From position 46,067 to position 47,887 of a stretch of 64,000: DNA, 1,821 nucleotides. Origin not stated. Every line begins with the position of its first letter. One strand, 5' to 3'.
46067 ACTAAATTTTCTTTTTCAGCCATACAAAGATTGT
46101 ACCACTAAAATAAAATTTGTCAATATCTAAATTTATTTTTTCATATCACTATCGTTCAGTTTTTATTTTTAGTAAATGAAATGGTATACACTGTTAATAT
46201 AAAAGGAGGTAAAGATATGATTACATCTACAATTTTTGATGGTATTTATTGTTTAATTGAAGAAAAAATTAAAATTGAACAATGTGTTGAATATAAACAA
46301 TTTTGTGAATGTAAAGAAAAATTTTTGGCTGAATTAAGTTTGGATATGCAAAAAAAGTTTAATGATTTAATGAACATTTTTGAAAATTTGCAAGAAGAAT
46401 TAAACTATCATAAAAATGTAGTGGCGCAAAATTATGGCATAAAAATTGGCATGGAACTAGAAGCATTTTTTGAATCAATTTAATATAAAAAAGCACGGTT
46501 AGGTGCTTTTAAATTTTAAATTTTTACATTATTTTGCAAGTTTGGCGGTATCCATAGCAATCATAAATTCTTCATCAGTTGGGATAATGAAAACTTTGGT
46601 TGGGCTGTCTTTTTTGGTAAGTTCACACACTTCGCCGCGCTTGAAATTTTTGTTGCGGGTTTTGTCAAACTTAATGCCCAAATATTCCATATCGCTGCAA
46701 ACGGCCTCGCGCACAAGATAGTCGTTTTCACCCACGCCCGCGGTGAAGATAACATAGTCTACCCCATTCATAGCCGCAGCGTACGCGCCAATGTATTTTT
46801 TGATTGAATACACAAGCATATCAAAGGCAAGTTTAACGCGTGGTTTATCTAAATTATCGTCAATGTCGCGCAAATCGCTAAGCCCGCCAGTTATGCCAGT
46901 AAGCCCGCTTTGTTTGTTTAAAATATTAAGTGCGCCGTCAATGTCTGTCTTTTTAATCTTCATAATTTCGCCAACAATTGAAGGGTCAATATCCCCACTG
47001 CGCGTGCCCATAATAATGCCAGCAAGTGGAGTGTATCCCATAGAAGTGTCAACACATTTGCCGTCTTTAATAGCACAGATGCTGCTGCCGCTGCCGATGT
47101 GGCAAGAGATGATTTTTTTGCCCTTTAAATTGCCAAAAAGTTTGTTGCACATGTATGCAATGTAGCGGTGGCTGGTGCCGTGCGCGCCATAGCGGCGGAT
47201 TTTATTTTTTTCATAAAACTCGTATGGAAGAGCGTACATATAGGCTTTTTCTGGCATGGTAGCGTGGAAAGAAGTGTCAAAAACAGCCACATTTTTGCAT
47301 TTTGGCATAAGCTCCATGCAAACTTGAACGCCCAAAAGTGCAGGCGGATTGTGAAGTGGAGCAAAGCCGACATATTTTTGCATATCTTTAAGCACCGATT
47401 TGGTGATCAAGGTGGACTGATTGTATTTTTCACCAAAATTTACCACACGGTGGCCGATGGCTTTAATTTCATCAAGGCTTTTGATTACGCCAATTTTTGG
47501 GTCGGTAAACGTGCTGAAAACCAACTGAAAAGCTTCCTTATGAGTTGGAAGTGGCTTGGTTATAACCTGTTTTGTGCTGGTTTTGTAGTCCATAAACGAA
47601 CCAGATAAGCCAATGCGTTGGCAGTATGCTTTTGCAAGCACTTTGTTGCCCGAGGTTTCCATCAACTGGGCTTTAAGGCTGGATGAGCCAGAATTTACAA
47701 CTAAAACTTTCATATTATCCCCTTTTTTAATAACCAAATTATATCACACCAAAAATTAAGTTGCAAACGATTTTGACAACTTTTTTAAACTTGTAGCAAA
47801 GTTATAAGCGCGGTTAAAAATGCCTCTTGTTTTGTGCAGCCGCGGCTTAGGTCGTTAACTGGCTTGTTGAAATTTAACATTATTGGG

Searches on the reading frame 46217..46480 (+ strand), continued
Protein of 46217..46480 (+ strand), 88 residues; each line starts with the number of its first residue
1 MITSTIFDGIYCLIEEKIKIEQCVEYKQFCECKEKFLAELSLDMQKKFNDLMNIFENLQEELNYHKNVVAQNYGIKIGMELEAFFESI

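Call 58: find_encoding_contigs(protein=P0010, flank=5000, max_places=4)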
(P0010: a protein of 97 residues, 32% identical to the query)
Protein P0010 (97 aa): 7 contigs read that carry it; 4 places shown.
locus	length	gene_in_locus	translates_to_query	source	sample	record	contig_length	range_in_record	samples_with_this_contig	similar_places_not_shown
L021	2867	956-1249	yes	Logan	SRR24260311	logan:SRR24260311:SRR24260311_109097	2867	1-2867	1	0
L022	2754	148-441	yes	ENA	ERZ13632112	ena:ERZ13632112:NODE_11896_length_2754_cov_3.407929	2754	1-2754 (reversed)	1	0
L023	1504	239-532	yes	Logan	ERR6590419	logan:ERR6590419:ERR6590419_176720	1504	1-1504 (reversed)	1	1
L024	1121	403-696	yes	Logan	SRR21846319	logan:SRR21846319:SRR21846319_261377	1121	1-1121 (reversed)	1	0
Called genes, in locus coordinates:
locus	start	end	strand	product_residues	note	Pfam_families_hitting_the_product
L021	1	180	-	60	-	?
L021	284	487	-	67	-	PF13560:HTH_31, PF12844:HTH_19, PF01381:HTH_3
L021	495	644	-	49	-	-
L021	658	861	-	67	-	PF13560:HTH_31, PF12844:HTH_19, PF01381:HTH_3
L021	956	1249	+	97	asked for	-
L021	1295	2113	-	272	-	PF01678:DAP_epimerase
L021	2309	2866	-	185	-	?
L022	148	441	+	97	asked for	-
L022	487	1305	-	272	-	PF01678:DAP_epimerase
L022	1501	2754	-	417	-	?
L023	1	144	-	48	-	?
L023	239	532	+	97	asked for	-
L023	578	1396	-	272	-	PF01678:DAP_epimerase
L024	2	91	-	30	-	?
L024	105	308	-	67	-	PF13560:HTH_31, PF12844:HTH_19, PF01381:HTH_3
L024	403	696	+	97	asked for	-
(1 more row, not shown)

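Call 62: search_solved_structures(query=A3, max_evalue=10)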
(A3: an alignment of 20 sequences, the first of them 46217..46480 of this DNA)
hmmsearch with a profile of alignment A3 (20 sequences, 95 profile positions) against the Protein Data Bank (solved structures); distinct sequences matched with E-value up to 10: 6.
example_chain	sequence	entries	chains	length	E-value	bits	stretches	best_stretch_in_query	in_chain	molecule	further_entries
2f66_B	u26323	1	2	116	0.35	14.5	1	16-82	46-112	Vacuolar protein sorting-associated protein VPS28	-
1lw7_A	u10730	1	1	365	0.49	14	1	7-60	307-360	TRANSCRIPTIONAL REGULATOR NADR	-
2caz_B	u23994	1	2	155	0.53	13.9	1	16-82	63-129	VACUOLAR PROTEIN SORTING-ASSOCIATED PROTEIN VPS28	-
4m3l_A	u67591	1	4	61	0.59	13.8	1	28-72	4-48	E3 ubiquitin-protein ligase TRIM63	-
8tnm_A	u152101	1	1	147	4.2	11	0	18-70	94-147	UNC_079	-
13gm_C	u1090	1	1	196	7.4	10.3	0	30-73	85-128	Charged multivesicular body protein 1a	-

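Call 65: search_protein_families(library=phrogs, alignment_id=A3, max_evalue=0.1)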
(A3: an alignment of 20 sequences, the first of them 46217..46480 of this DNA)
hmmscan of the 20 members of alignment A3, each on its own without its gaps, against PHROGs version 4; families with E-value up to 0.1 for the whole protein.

A. member 1, window:46217-46480:+ (88 aa): 1 family
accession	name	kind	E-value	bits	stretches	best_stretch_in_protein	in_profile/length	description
phrog_6830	-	unknown function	0.0095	16.7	1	44-76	172-204/241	-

B. families by the number of members that match (of 20 scanned): 24 families
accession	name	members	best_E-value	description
phrog_19262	-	3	0.0076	-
phrog_11110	-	3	0.0088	-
phrog_18689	-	2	0.031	-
phrog_12228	-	1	0.0042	-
phrog_12252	-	1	0.0089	-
phrog_6830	-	1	0.0095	-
phrog_10907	-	1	0.019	-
phrog_9105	-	1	0.02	-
phrog_11108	-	1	0.023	-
phrog_17841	-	1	0.029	-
phrog_38850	-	1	0.042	-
phrog_16139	-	1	0.042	-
phrog_36513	-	1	0.054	-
phrog_35809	-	1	0.055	-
phrog_29274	-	1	0.063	-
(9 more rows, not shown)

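Call 66: search_protein_families(library=padloc, alignment_id=A3, max_evalue=0.1)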
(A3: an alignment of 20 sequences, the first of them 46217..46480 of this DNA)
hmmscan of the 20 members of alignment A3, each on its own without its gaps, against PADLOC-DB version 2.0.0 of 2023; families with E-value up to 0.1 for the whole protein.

A. member 1, window:46217-46480:+ (88 aa): 0 families

B. families by the number of members that match (of 20 scanned): 5 families
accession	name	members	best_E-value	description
PDLC02650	DrmMII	3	0.0021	DrmMII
PDLC00493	JetB1|JetB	2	0.0049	DUF4194 domain; MukE-like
PDLC01085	C3a181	1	0.00012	Diadenylate cyclase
PDLC00641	ZorB2|ZorB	1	0.006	MotB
PDLC01882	CARF4--CARF_PDDEXK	1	0.0076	-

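Call 89: search_protein_families(library=pfam, proteins=[P0009, P0010, P0011, P0012, P0013, P0014, P0015, P0016, P0019, P0020], max_evalue=1)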
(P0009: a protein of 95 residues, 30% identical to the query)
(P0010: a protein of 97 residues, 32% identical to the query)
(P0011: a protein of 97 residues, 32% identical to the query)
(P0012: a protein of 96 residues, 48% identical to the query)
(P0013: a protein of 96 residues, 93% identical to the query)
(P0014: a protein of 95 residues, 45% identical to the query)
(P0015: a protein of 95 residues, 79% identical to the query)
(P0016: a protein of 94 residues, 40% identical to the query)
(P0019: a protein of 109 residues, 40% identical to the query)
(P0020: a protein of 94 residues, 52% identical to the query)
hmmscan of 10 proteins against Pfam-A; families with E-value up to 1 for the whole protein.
P0009 (95 aa): 1 family
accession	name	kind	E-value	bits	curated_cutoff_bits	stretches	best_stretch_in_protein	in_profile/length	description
PF20648.2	DUF6809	-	0.15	13.3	27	1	8-58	7-57/85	Family of unknown function (DUF6809)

P0010 (97 aa): 1 family
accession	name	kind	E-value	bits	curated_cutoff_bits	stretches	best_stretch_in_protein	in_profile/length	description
PF09230.16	DFF40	-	0.019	15.1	25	1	20-89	10-79/225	DNA fragmentation factor 40 kDa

P0011 (97 aa): 2 families
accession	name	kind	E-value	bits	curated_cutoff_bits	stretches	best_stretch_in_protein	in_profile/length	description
PF05263.17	DUF722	-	0.013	16.1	29.8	1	21-84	58-118/134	Protein of unknown function (DUF722)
PF18093.7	Trm5_N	-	0.18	12.1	22.7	1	8-26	15-33/47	tRNA methyltransferase 5 N-terminal domain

P0012 (96 aa): 0 families

P0013 (96 aa): 1 family
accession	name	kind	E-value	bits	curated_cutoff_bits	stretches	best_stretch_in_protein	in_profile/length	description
PF05370.16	DUF749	-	0.026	15.1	25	1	21-54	43-76/87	Domain of unknown function (DUF749)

P0014 (95 aa): 2 families
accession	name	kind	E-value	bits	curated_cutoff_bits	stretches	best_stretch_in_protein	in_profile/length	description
PF22918.2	PTEN2_C2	-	0.0034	17.8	25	1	15-58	72-114/130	PTEN2, C2 domain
PF18298.6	NusG_add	-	0.048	14.4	27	1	54-92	29-65/109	NusG additional domain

P0015 (95 aa): 1 family
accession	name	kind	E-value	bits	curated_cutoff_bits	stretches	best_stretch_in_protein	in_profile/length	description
PF09396.15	Thrombin_light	-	0.55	10.5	27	1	41-58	28-45/48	Thrombin light chain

P0016 (94 aa): 1 family
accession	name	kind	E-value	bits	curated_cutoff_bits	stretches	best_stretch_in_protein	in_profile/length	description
PF08614.16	ATG16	-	0.01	16.5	33.7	1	23-73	119-169/200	Autophagy protein 16 (ATG16)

P0019 (109 aa): 1 family
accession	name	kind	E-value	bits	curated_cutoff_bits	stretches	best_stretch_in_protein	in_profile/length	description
PF11389.14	Porin_OmpL1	-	0.014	15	27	1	10-99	131-214/272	Leptospira porin protein OmpL1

P0020 (94 aa): 2 families
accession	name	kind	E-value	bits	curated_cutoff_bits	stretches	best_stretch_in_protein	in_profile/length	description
PF18664.7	CdiA_C_tRNase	-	0.0076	17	26.5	1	20-75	53-105/116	CdiA C-terminal tRNase domain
PF07749.17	ERp29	-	0.0085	17.3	24.3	1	11-57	39-85/95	Endoplasmic reticulum protein ERp29, C-terminal domain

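Call 98: find_encoding_contigs(protein=P0008, flank=3000, max_places=3)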
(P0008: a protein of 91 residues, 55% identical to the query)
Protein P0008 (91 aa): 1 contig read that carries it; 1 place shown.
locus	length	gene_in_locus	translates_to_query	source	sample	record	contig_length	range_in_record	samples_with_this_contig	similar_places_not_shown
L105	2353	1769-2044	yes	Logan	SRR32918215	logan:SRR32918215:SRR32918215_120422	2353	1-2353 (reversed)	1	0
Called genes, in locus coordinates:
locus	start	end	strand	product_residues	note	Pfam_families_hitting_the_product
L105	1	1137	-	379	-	?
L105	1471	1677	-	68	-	PF13560:HTH_31, PF12844:HTH_19, PF01381:HTH_3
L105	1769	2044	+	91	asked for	-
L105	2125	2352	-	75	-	?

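Call 99: find_encoding_contigs(protein=P0009, flank=3000, max_places=3)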
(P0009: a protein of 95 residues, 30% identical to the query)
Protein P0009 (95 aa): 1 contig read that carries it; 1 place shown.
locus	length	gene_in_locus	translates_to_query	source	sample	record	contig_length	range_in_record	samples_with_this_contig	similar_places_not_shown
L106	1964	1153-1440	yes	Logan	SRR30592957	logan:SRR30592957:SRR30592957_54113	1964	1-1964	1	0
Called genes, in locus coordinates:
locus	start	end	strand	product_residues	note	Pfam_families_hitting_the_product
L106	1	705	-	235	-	?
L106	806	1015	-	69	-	PF13560:HTH_31, PF12844:HTH_19, PF01381:HTH_3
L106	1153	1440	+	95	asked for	-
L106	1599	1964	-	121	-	?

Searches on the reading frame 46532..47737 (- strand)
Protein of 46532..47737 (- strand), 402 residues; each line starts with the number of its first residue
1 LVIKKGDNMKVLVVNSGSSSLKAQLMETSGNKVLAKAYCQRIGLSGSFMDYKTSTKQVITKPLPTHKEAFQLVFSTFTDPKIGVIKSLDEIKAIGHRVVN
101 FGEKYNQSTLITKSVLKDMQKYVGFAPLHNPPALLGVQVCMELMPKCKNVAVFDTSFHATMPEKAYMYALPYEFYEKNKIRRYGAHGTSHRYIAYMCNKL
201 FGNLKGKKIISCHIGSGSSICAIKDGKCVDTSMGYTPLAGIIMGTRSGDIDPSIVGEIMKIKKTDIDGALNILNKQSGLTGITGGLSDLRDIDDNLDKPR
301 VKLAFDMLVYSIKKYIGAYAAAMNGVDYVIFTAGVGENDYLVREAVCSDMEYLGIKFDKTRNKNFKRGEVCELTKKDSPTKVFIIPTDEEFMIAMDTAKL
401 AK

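Call 71: find_related_loci(query=window:46532-47737:-, collection=genome_contigs, flank=9000)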
Query window:46532-47737:- (402 aa) in genome_contigs; peptide patterns used: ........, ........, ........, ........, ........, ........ (x = any residue, [..] = any of these).
600 stretches matched a pattern (row limit reached: there are more); 496 encode a relative of the query (tblastn E <= 1e-3); the best 80 are kept; 80 distinct loci.
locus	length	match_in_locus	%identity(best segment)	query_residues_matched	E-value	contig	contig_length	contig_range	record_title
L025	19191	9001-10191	78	6-402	0e+0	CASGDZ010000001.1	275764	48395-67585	uncultured Christensenella sp. isolate O16_L3_313313_idba_bin.1 genome assembly, contig: O16_L3_313313_idba_bin.1.fa_sca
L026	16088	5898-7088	79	6-402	0e+0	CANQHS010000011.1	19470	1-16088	MAG: uncultured Clostridia bacterium isolate Lapin-027__bin86 genome assembly, contig: Lapin-027__NODE_2528_length_19470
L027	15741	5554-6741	78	7-402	0e+0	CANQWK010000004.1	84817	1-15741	MAG: uncultured Clostridia bacterium isolate Lapin-014__bin47 genome assembly, contig: Lapin-014__NODE_144_length_84817_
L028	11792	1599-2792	74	5-402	0e+0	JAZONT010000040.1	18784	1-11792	MAG: Candidatus Onthoplasma sp. isolate T1900045635_YK20190329.MAGScoT_cleanbin_000055 SGB_8091_k141_2076738, whole geno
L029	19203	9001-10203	68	5-402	0e+0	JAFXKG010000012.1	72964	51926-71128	MAG: Clostridia bacterium isolate RGIG6491 Sheep_Rectum.Co__c3385011, whole genome shotgun sequence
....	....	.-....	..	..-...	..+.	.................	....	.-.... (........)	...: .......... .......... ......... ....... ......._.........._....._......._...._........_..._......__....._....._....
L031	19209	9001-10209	54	3-402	3e-138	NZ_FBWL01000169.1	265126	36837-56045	Clostridium sp. C105KSO13 isolate C105KSO131, whole genome shotgun sequence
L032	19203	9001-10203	53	6-402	3e-136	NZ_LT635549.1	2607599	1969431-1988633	Clostridium sp. Marseille-P3244 strain Marseille-P3244T, whole genome shotgun sequence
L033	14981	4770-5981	53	3-402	6e-135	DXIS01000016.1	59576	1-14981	MAG TPA_asm: Candidatus Mediterraneibacter guildfordensis isolate ChiHcec3-18395 ChiHcec3__C93068_L59576_SAMN08009792, w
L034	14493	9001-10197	53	5-400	2e-134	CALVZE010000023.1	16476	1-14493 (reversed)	MAG: uncultured Clostridia bacterium isolate BRZ_PH__bin59 genome assembly, contig: BRZ_PH__NODE_5048_length_16476_cov_8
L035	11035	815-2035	52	2-402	4e-134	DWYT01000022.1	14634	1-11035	MAG TPA_asm: Candidatus Mediterraneibacter merdavium isolate ChiBcolR7-8672 ChiBcolR7__C28967_L14634_SAMN08010058, whole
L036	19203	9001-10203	53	6-402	3e-134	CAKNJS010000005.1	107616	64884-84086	MAG TPA_asm: uncultured Lachnoclostridium sp. isolate ERR3414574_bin.31_metaWRAP_v1.1_MAG genome assembly, contig: NODE_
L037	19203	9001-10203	53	6-402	8e-134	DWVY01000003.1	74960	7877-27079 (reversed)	MAG TPA_asm: Candidatus Mediterraneibacter faecavium isolate CHK196-7946 CHK196__C5454_L74960_SAMEA5754840, whole genome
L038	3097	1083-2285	52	6-402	4e-139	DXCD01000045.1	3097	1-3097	MAG TPA_asm: Candidatus Mediterraneibacter stercorigallinarum isolate ChiGjej1B1-13045 ChiGjej1B1M5__C109772_L3097_SAMN0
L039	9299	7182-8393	53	3-402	8e-134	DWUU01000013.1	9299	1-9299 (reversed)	MAG TPA_asm: Candidatus Mediterraneibacter quadrami isolate ChiBcec15-3976 ChiBcec15__C20629_L9299_SAMN08010102, whole g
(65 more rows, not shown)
